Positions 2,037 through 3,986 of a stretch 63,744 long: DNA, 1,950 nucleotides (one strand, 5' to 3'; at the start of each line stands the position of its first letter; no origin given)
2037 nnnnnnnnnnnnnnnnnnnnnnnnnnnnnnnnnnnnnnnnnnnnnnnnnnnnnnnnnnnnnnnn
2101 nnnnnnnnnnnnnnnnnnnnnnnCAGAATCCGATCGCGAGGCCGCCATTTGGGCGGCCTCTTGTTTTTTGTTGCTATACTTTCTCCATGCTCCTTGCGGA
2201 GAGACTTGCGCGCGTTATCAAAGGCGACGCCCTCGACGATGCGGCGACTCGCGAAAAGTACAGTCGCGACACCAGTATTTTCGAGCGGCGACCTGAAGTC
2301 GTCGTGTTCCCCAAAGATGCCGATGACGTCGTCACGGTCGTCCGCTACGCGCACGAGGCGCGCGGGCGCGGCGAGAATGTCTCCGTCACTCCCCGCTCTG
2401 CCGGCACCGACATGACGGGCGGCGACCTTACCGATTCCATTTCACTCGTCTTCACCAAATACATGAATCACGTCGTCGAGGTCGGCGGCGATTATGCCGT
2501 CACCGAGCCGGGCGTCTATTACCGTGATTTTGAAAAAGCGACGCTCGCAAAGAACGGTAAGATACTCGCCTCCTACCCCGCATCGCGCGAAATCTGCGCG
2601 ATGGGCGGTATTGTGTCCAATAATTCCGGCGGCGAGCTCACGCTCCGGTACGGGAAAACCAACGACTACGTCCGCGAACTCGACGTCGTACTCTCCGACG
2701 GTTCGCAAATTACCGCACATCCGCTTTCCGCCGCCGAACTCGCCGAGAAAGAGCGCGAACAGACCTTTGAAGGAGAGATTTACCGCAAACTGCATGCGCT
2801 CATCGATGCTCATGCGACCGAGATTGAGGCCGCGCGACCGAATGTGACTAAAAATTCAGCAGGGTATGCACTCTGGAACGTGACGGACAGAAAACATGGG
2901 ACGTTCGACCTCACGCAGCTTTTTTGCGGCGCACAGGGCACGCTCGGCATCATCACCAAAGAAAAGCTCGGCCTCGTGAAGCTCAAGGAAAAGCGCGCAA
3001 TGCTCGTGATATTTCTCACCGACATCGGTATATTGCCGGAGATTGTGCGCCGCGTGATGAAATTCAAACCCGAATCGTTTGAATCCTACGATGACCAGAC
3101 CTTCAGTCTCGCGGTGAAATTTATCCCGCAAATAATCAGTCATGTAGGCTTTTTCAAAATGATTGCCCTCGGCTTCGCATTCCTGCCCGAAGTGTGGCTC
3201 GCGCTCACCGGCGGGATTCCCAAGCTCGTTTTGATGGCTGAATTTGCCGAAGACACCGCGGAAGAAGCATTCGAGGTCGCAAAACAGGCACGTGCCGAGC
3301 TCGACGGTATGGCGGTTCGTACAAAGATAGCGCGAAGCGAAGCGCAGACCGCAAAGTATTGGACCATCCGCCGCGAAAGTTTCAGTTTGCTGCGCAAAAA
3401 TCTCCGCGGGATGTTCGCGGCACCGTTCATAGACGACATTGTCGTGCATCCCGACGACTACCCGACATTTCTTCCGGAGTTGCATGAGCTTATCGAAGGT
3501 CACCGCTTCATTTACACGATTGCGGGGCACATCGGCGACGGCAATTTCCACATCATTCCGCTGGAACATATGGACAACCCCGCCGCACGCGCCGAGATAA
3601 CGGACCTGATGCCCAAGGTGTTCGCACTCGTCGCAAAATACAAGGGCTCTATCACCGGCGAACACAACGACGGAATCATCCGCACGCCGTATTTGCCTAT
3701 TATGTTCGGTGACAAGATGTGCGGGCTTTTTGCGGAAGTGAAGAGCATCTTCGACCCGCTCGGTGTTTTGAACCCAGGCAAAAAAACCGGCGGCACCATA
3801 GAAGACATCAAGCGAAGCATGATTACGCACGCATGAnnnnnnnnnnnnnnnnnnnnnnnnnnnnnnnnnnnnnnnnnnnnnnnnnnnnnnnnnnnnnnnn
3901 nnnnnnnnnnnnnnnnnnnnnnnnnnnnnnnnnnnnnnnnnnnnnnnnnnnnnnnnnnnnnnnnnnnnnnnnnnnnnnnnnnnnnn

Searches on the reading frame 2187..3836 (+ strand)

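Call 80: search_protein_families(library=pfam, proteins=[window:2187-3836:+], max_evalue=0.001)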
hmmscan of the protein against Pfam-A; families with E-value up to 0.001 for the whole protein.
window:2187-3836:+ (549 aa): 2 families
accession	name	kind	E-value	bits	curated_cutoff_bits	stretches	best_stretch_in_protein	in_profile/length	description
PF02913.24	FAD-oxidase_C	-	7.5e-41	140.9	21.2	1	268-532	3-247/248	FAD linked oxidases, C-terminal domain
PF01565.28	FAD_binding_4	-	1.9e-28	99.4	26.4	1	36-176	1-137/139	FAD binding domain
